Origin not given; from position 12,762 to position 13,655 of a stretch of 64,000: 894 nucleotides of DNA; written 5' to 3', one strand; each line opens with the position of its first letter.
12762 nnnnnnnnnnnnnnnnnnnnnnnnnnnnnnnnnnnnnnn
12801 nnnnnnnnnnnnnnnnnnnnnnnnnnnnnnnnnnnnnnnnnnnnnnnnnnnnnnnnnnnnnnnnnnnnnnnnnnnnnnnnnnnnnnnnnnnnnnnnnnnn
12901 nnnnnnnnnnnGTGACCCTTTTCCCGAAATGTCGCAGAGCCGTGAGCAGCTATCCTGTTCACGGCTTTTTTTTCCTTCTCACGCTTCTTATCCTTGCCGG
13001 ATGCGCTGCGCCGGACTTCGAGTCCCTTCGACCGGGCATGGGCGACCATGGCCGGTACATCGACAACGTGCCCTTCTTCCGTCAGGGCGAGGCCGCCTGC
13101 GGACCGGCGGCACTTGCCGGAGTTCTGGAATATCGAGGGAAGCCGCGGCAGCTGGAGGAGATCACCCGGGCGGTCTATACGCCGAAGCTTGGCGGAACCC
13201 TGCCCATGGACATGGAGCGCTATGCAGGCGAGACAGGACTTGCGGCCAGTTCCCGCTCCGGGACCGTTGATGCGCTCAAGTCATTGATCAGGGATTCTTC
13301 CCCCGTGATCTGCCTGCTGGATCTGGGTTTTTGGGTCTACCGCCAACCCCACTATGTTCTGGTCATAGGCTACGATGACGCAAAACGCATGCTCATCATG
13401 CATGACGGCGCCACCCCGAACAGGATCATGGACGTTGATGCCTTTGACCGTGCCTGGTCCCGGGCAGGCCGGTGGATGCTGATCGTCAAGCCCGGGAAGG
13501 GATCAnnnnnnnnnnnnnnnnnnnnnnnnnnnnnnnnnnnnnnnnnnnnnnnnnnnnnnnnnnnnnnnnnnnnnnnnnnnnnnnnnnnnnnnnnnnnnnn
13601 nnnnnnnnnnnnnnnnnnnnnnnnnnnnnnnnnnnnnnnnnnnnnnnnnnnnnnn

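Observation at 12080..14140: Candidate C-terminal processing/sorting system: two paralogous secreted GG-CTERM-like small proteins + C39-like cysteine-peptidase lipoprotein + TPR lipoprotein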

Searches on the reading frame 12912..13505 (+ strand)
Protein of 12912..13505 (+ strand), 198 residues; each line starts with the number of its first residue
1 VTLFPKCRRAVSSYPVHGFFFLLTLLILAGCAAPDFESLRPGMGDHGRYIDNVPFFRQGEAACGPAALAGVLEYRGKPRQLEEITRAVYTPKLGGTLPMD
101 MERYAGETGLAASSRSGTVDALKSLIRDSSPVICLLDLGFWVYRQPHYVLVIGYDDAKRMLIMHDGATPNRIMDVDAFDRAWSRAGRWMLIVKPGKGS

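Call 3: search_protein_families(library=ncbifam, proteins=[window:12912-13505:+], max_evalue=0.1)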
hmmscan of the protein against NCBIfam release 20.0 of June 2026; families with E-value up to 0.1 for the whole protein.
window:12912-13505:+ (198 aa): 2 families
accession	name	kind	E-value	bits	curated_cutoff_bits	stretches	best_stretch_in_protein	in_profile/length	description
NF033920.0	C39_PA2778_fam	equivalog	4.6e-37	127.8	150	1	50-194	2-146/255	PA2778 family cysteine peptidase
TIGR03796.1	NHLM_micro_ABC1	equivalog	2.4e-05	22.7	853.3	1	56-183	5-120/710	NHLP family bacteriocin export ABC transporter peptidase/permease/ATPase subunit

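Call 4: search_protein_families(library=pfam, proteins=[window:12912-13505:+], max_evalue=0.1)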
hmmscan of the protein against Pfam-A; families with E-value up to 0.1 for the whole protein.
window:12912-13505:+ (198 aa): 5 families
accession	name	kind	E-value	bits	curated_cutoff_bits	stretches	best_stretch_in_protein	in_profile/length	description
PF13529.12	Peptidase_C39_2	-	6.8e-13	49.8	24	1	52-165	2-141/143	Peptidase_C39 like family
PF03412.21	Peptidase_C39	-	3.2e-09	37.1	22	1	58-193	8-129/133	Peptidase C39 family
PF11814.14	DUF3335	-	0.00012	22.1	25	1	100-169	100-168/206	Peptidase_C39 like family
PF09778.15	Guanylate_cyc_2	-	0.00098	19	28.1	1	146-186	162-204/212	Guanylylate cyclase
PF14399.12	BtrH_N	-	0.058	14.1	29.7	0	119-162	79-131/134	Butirosin biosynthesis protein H, N-terminal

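Call 13: find_homologous_proteins(query=window:12912-13505:+, max_evalue=0.001)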
Query window:12912-13505:+ (198 aa): 274 proteins with E <= 0.001 among 994 candidates; the best 120 are listed.
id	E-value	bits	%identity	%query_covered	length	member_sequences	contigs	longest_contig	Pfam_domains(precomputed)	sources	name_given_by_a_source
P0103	8.2e-132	455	100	100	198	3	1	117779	PF13529.14,PF03412.22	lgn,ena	-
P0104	9.6e-70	252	58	98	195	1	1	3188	PF13529.14,PF03412.22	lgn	-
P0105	9.1e-68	246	57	97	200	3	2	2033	PF13529.14,PF03412.22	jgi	jgi:ABC-type bacteriocin/lantibiotic exporter with double-glycine peptidase domain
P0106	2.1e-67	245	55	99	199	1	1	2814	PF13529.14,PF03412.22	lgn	-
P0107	3.9e-67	244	54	95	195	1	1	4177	PF13529.14,PF03412.22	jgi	jgi:ABC-type bacteriocin/lantibiotic exporter with double-glycine peptidase domain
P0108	5.3e-67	243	55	95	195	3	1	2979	PF13529.14,PF03412.22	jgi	jgi:ABC-type bacteriocin/lantibiotic exporter with double-glycine peptidase domain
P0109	6.1e-67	243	55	95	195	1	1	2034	PF13529.14,PF03412.22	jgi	-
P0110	6.6e-67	243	58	95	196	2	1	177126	PF13529.14,PF03412.22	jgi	jgi:ABC-type bacteriocin/lantibiotic exporter with double-glycine peptidase domain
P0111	7.9e-67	243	55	95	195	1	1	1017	PF13529.14,PF03412.22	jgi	jgi:ABC-type bacteriocin/lantibiotic exporter with double-glycine peptidase domain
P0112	3.6e-66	241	59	83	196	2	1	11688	PF13529.14,PF03412.22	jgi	-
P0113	8.0e-66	240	56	94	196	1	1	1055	PF13529.14,PF03412.22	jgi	-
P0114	2.1e-65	238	56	89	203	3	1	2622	PF13529.14,PF03412.22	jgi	jgi:hypothetical protein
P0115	2.5e-65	238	54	95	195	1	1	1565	PF13529.14,PF03412.22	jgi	-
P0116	3.9e-65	237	59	83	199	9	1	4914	PF13529.14,PF03412.22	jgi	-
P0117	6.0e-65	237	57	94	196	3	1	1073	PF13529.14,PF03412.22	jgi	-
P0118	6.3e-65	237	53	95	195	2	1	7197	PF13529.14,PF03412.22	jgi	jgi:ABC-type bacteriocin/lantibiotic exporter with double-glycine peptidase domain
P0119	7.0e-65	237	56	94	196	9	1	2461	PF13529.14,PF03412.22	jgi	jgi:ABC-type bacteriocin/lantibiotic exporter with double-glycine peptidase domain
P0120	7.8e-65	236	59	85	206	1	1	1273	PF13529.14,PF03412.22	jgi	jgi:ABC-type bacteriocin/lantibiotic exporter with double-glycine peptidase domain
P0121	7.8e-65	236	55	94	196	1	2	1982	PF11814.15,PF13529.14,PF03412.22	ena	-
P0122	1.7e-64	235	57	94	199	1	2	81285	PF13529.14,PF03412.22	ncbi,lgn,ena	-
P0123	2.4e-64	235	54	95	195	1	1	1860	PF13529.14,PF03412.22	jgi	jgi:ABC-type bacteriocin/lantibiotic exporter with double-glycine peptidase domain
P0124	2.8e-64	235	55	95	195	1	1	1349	PF13529.14,PF03412.22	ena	-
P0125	3.5e-64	234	57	89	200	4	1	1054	PF11814.15,PF13529.14,PF03412.22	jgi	jgi:predicted double-glycine peptidase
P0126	4.1e-64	234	53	95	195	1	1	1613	PF13529.14,PF03412.22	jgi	jgi:ABC-type bacteriocin/lantibiotic exporter with double-glycine peptidase domain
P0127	4.3e-64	234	55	92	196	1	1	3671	PF13529.14,PF03412.22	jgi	-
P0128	4.6e-64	234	55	94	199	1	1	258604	PF13529.14,PF03412.22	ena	-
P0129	8.3e-64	233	55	90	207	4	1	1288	PF13529.14,PF03412.22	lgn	-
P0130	8.4e-64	233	56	98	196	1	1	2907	PF13529.14,PF03412.22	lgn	-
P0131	1.2e-63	232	55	91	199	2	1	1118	PF13529.14,PF03412.22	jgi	-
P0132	1.9e-63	232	55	98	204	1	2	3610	PF13529.14,PF03412.22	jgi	jgi:ABC-type bacteriocin/lantibiotic exporter with double-glycine peptidase domain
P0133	2.6e-63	231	57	94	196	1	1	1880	PF11814.15,PF13529.14,PF03412.22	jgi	jgi:ABC-type bacteriocin/lantibiotic exporter with double-glycine peptidase domain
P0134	3.9e-63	231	56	87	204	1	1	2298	PF13529.14,PF03412.22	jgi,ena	-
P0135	4.4e-63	231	58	87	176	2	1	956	PF13529.14,PF03412.22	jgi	-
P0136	4.8e-63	231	55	94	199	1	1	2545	PF11814.15,PF13529.14,PF03412.22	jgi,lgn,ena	-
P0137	5.4e-63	230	57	85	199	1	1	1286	PF13529.14,PF03412.22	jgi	jgi:ABC-type bacteriocin/lantibiotic exporter with double-glycine peptidase domain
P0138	6.1e-63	230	53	95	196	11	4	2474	PF13529.14,PF03412.22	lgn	-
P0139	6.7e-63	230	53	98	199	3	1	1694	PF11814.15,PF13529.14,PF03412.22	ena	-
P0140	6.7e-63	230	54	98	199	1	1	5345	PF13529.14,PF03412.22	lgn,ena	-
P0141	7.2e-63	230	55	99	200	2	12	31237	PF13529.14,PF03412.22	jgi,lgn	jgi:ABC-type bacteriocin/lantibiotic exporter with double-glycine peptidase domain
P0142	7.4e-63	230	53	95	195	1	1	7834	PF13529.14,PF03412.22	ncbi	-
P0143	7.7e-63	230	52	95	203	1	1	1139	PF11814.15,PF13529.14,PF03412.22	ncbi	-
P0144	7.7e-63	230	53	94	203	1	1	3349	PF13529.14,PF03412.22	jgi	jgi:ABC-type bacteriocin/lantibiotic exporter with double-glycine peptidase domain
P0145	9.1e-63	230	56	98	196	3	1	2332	PF13529.14,PF03412.22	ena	-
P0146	9.4e-63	230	55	95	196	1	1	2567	PF13529.14,PF03412.22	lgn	-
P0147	9.4e-63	230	55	98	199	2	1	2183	PF13529.14,PF03412.22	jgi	jgi:ABC-type bacteriocin/lantibiotic exporter with double-glycine peptidase domain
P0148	1.1e-62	229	56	89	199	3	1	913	PF11814.15,PF13529.14,PF03412.22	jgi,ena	-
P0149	1.2e-62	229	55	88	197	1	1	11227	PF13529.14,PF03412.22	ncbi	-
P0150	1.3e-62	229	55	98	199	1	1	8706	PF13529.14,PF03412.22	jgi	jgi:ABC-type bacteriocin/lantibiotic exporter with double-glycine peptidase domain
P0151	1.6e-62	229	55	92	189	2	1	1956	PF13529.14,PF03412.22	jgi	-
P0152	1.8e-62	229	56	98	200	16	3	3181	PF13529.14,PF03412.22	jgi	jgi:ABC-type bacteriocin/lantibiotic exporter with double-glycine peptidase domain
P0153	2.2e-62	228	57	94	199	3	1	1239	PF13529.14,PF03412.22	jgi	jgi:ABC-type bacteriocin/lantibiotic exporter with double-glycine peptidase domain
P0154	2.2e-62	228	55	88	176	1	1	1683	PF11814.15,PF13529.14,PF03412.22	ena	-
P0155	2.3e-62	228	51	95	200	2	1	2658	PF13529.14,PF03412.22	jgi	-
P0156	3.0e-62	228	53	98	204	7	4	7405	PF13529.14,PF03412.22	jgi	jgi:ABC-type bacteriocin/lantibiotic exporter with double-glycine peptidase domain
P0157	3.6e-62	228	52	98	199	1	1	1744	PF13529.14,PF03412.22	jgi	jgi:predicted double-glycine peptidase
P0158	4.0e-62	228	54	86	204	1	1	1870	PF13529.14,PF03412.22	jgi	jgi:ABC-type bacteriocin/lantibiotic exporter with double-glycine peptidase domain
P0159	4.2e-62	227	54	89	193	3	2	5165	PF13529.14,PF03412.22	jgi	jgi:ABC-type bacteriocin/lantibiotic exporter with double-glycine peptidase domain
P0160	4.8e-62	227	52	98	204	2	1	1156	PF13529.14,PF03412.22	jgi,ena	-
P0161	4.9e-62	227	56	94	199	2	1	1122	PF13529.14,PF03412.22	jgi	jgi:ABC-type bacteriocin/lantibiotic exporter with double-glycine peptidase domain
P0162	5.2e-62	227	52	99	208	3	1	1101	PF13529.14,PF03412.22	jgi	jgi:ABC-type bacteriocin/lantibiotic exporter with double-glycine peptidase domain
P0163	5.7e-62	227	54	90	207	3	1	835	PF13529.14,PF03412.22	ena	-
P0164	5.9e-62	227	55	88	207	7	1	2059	PF13529.14,PF03412.22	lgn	-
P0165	7.1e-62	227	55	98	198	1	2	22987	PF13529.14,PF03412.22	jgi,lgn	jgi:ABC-type bacteriocin/lantibiotic exporter with double-glycine peptidase domain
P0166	1.1e-61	226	52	96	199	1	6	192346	PF13529.14,PF03412.22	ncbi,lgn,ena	ncbi:MAG: cysteine peptidase family C39 domain-containing protein [Nitrospirota bacterium]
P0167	1.1e-61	226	53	98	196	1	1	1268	PF13529.14,PF03412.22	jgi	jgi:ABC-type bacteriocin/lantibiotic exporter with double-glycine peptidase domain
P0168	1.1e-61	226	52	97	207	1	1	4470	PF11814.15,PF13529.14,PF03412.22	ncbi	-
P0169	1.3e-61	226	54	89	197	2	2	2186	PF11814.15,PF13529.14,PF03412.22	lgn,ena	-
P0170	2.5e-61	225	55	94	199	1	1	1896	PF13529.14,PF03412.22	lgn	-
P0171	2.8e-61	225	55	90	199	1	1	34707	PF13529.14,PF03412.22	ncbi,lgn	-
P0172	3.0e-61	225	56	89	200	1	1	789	PF13529.14,PF03412.22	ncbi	-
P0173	3.4e-61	224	57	80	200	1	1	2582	PF13529.14,PF03412.22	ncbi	-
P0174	3.5e-61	224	54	98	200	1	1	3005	PF13529.14,PF03412.22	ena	-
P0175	3.5e-61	224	57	84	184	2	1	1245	PF11814.15,PF13529.14,PF03412.22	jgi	jgi:ABC-type bacteriocin/lantibiotic exporter with double-glycine peptidase domain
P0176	3.6e-61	224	57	83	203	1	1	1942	PF11814.15,PF13529.14,PF03412.22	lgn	-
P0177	3.8e-61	224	52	90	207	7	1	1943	PF13529.14,PF03412.22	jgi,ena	-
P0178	4.8e-61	224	54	89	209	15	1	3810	PF13529.14,PF03412.22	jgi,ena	jgi:ABC-type bacteriocin/lantibiotic exporter with double-glycine peptidase domain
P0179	5.4e-61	224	51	94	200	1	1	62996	PF13529.14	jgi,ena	-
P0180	5.5e-61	224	53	89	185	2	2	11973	PF13529.14,PF03412.22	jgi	jgi:ABC-type bacteriocin/lantibiotic exporter with double-glycine peptidase domain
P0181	5.7e-61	224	55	90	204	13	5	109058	PF13529.14,PF03412.22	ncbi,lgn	-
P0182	7.3e-61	223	57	84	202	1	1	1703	PF11814.15,PF13529.14,PF03412.22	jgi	jgi:ABC-type bacteriocin/lantibiotic exporter with double-glycine peptidase domain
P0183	8.2e-61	223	52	91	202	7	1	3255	PF11814.15,PF13529.14,PF03412.22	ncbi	-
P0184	9.4e-61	223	53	94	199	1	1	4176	PF13529.14,PF03412.22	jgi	jgi:ABC-type bacteriocin/lantibiotic exporter with double-glycine peptidase domain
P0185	1.1e-60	223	55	88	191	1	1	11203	PF13529.14,PF03412.22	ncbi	-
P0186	1.1e-60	223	56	94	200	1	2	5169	PF13529.14,PF03412.22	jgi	jgi:ABC-type bacteriocin/lantibiotic exporter with double-glycine peptidase domain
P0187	1.4e-60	222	55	85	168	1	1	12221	PF13529.14,PF03412.22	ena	-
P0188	1.6e-60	222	55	86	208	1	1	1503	PF11814.15,PF13529.14,PF03412.22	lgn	-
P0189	1.7e-60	222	55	81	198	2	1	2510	PF13529.14,PF03412.22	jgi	jgi:predicted double-glycine peptidase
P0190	1.8e-60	222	55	94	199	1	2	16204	PF13529.14,PF03412.22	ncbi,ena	-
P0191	2.2e-60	222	53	94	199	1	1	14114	PF11814.15,PF13529.14,PF03412.22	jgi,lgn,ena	-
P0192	2.5e-60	222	54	86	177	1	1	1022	PF13529.14,PF03412.22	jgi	jgi:Peptidase_C39 like family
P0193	2.6e-60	222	53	94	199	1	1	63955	PF13529.14,PF03412.22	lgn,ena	-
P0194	2.7e-60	222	55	89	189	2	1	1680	PF13529.14,PF03412.22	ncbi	-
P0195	2.8e-60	221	55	90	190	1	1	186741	PF11814.15,PF13529.14,PF03412.22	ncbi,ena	-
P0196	2.9e-60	221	53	89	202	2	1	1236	PF11814.15,PF13529.14,PF03412.22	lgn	-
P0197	3.0e-60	221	52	96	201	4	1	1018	PF13529.14,PF03412.22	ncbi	-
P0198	3.1e-60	221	53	91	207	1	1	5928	PF11814.15,PF13529.14,PF03412.22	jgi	jgi:ABC-type bacteriocin/lantibiotic exporter with double-glycine peptidase domain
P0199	3.7e-60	221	55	89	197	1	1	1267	PF13529.14,PF03412.22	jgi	jgi:ABC-type bacteriocin/lantibiotic exporter with double-glycine peptidase domain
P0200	3.9e-60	221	51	96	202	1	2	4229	PF13529.14,PF03412.22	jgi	jgi:ABC-type bacteriocin/lantibiotic exporter with double-glycine peptidase domain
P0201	4.1e-60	221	56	88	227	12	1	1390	PF13529.14,PF03412.22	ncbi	-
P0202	4.1e-60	221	53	89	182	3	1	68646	PF13529.14,PF03412.22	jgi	-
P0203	4.1e-60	221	54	98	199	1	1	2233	PF13529.14,PF03412.22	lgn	-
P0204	4.4e-60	221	52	88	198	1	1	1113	PF13529.14,PF03412.22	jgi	jgi:ABC-type bacteriocin/lantibiotic exporter with double-glycine peptidase domain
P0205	5.0e-60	221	55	94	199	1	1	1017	PF13529.14,PF03412.22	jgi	jgi:ABC-type bacteriocin/lantibiotic exporter with double-glycine peptidase domain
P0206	6.0e-60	220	55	88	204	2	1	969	PF13529.14,PF03412.22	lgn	-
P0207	6.5e-60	220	52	82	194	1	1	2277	PF13529.14,PF03412.22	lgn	-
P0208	8.6e-60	220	50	95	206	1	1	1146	PF13529.14,PF03412.22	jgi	jgi:ABC-type bacteriocin/lantibiotic exporter with double-glycine peptidase domain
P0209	9.2e-60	220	54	94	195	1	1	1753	PF13529.14,PF03412.22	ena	-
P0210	1.2e-59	219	55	83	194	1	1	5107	PF13529.14,PF03412.22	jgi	jgi:ABC-type bacteriocin/lantibiotic exporter with double-glycine peptidase domain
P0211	1.3e-59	219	53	97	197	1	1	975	PF13529.14,PF03412.22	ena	-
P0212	1.6e-59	219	53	98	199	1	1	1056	PF13529.14,PF03412.22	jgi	jgi:ABC-type bacteriocin/lantibiotic exporter with double-glycine peptidase domain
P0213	1.8e-59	219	56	87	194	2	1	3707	PF11814.15,PF13529.14,PF03412.22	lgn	-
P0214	2.0e-59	219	53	92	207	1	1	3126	PF13529.14,PF03412.22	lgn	-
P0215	2.0e-59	219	53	98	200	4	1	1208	PF12385.15,PF13529.14,PF03412.22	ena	-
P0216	2.0e-59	219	52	87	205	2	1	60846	PF11814.15,PF13529.14,PF03412.22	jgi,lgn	jgi:ABC-type bacteriocin/lantibiotic exporter with double-glycine peptidase domain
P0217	2.1e-59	219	53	89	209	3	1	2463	PF13529.14,PF03412.22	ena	-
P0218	2.4e-59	218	55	94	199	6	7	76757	PF13529.14,PF03412.22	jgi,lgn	jgi:predicted double-glycine peptidase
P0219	2.5e-59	218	55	86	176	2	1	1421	PF13529.14,PF03412.22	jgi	jgi:ABC-type bacteriocin/lantibiotic exporter with double-glycine peptidase domain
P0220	2.6e-59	218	52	98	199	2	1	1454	PF13529.14,PF03412.22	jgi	-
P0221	2.8e-59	218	53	90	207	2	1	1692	PF13529.14,PF03412.22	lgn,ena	-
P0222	3.3e-59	218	52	94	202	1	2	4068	PF13529.14,PF03412.22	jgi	jgi:ABC-type bacteriocin/lantibiotic exporter with double-glycine peptidase domain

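Call 16: find_related_loci(query=A1, collection=genome_contigs, flank=6000)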
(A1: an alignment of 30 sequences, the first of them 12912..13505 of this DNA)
Query A1 (198 aa) in genome_contigs; peptide patterns used: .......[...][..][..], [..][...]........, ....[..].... (x = any residue, [..] = any of these).
377 stretches matched a pattern; 196 encode a relative of the query (tblastn E <= 1e-3); the best 80 are kept; 80 distinct loci.
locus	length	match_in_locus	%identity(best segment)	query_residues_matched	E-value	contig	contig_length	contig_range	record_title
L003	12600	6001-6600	57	2-194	1e-70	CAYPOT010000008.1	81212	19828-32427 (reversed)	MAG TPA_asm: uncultured Nitrospiraceae bacterium isolate ERP113451_co1_289 genome assembly, contig: NODE_180_length_8121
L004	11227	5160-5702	55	20-194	2e-66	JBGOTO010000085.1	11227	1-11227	MAG: Nitrospirota bacterium isolate OBJ_0618_7090110_160 k141_11253790_length_11227_cov_14.0077, whole genome shotgun se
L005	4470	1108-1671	52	7-198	1e-66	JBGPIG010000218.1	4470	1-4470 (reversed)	MAG: Nitrospirota bacterium isolate OBJ_0618_7090110_34 k141_11457229_length_4470_cov_8.0000, whole genome shotgun seque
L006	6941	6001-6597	54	3-194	4e-66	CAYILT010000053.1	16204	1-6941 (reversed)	MAG TPA_asm: uncultured Nitrospiraceae bacterium isolate ERP119705_co22_392 genome assembly, contig: NODE_2880_length_16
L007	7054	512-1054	54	19-195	2e-65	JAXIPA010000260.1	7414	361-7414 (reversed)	MAG: Nitrospirota bacterium isolate Fractures_MAG_07 c_000000285243, whole genome shotgun sequence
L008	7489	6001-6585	52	4-194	2e-65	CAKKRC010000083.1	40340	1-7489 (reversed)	Nitrospiria bacterium isolate Hainich-H41-bin277-1 genome assembly, contig: H41-bin277_1_Hain_H41_02um_R3_509_length_403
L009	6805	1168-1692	55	23-197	1e-65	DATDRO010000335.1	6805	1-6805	MAG TPA_asm: Nitrospirota bacterium isolate SMAG_U7979 k141_3681124, whole genome shotgun sequence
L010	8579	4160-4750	51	1-194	2e-64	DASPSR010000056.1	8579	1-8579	MAG TPA_asm: Nitrospirota bacterium isolate SMAG_U12256 k141_534726, whole genome shotgun sequence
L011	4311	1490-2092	52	1-196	3e-64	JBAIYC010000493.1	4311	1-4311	MAG: Nitrospirota bacterium isolate bin_6 c_000004781508, whole genome shotgun sequence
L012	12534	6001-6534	56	22-198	2e-63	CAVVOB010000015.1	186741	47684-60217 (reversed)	MAG: Nitrospirota bacterium isolate MFD05942.bin.2.44 genome assembly, contig: contig_35019, whole genome shotgun sequen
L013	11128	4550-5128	53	7-194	4e-63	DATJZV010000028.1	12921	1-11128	MAG TPA_asm: Nitrospirota bacterium isolate SMAG_U15187 k141_3199796, whole genome shotgun sequence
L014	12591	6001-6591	52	1-194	4e-63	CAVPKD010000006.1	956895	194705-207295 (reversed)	MAG: Nitrospirota bacterium isolate MFD10007.bin.2.19 genome assembly, contig: contig_3817, whole genome shotgun sequenc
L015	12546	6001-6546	52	13-194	7e-63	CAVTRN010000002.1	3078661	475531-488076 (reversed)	MAG: Nitrospirota bacterium isolate MFD09567.bin.1.28 genome assembly, contig: contig_51523, whole genome shotgun sequen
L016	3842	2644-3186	52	20-195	3e-62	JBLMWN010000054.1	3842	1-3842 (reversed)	MAG: Betaproteobacteria bacterium isolate MAG281 PRJNA957066_bin7_renamed_62, whole genome shotgun sequence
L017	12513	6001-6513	54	24-194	4e-62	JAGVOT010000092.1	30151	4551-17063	MAG: Nitrospirae bacterium isolate DeMMO3_8 c_000000015993, whole genome shotgun sequence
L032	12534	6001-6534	36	19-194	9e-35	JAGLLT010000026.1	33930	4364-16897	MAG: Candidatus Omnitrophota bacterium isolate RS_5_28 ROV157_5.bin.28.fa_26, whole genome shotgun sequence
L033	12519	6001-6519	33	25-194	7e-35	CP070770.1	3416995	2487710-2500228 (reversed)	MAG: Deltaproteobacteria bacterium isolate bin23 chromosome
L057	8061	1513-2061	32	18-194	3e-29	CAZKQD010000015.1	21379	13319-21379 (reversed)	MAG TPA_asm: uncultured Planctomycetia bacterium isolate binchicken_co34_548 genome assembly, contig: NODE_3820_length_2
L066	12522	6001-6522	37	22-192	6e-27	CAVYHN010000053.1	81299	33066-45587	MAG: uncultured Gammaproteobacteria bacterium isolate MFD03551.bin.2.49 genome assembly, contig: contig_71482, whole gen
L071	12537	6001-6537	35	18-194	2e-26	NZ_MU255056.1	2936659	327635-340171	Thiorhodospira sibirica ATCC 700588 ThisiDRAFT_Contig4.4, whole genome shotgun sequence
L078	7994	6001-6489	38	29-193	4e-25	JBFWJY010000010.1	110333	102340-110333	MAG: Desulfomicrobium sp. isolate CA_2019_NHSR_3 NODE_500_length_110333_cov_38.289476_NHSR, whole genome shotgun sequenc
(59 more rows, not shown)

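Call 19: predict_structure(alignment_id=A1)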
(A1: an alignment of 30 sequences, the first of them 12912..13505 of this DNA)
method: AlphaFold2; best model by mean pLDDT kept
length: 198 residues; sequences in the alignment: 30
mean_pLDDT: 84.6   pTM: 0.78
mean pLDDT of the five models: 84.6, 83.1, 82.8, 82.2, 81.6
residues with pLDDT >= 90: 127; 70-90: 32; 50-70: 18; < 50: 21
segments of 3 or more residues with pLDDT < 50: 1-13, 15-18, 28-30
pLDDT, mean of each block of 10 residues (from residue 1): 38 46 51 76 85 89 92 97 94 90 97 97 97 93 85 96 94 97 97 82
secondary structure, 60 per line:
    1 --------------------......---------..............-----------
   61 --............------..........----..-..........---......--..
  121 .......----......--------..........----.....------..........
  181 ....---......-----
elements in order: H21-26 H36-46 E47-49 H63-74 H81-88 H98-107 E111-116 H119-127 E132-137 E146-155 E160-164 E171-174 H175-184 E188-193
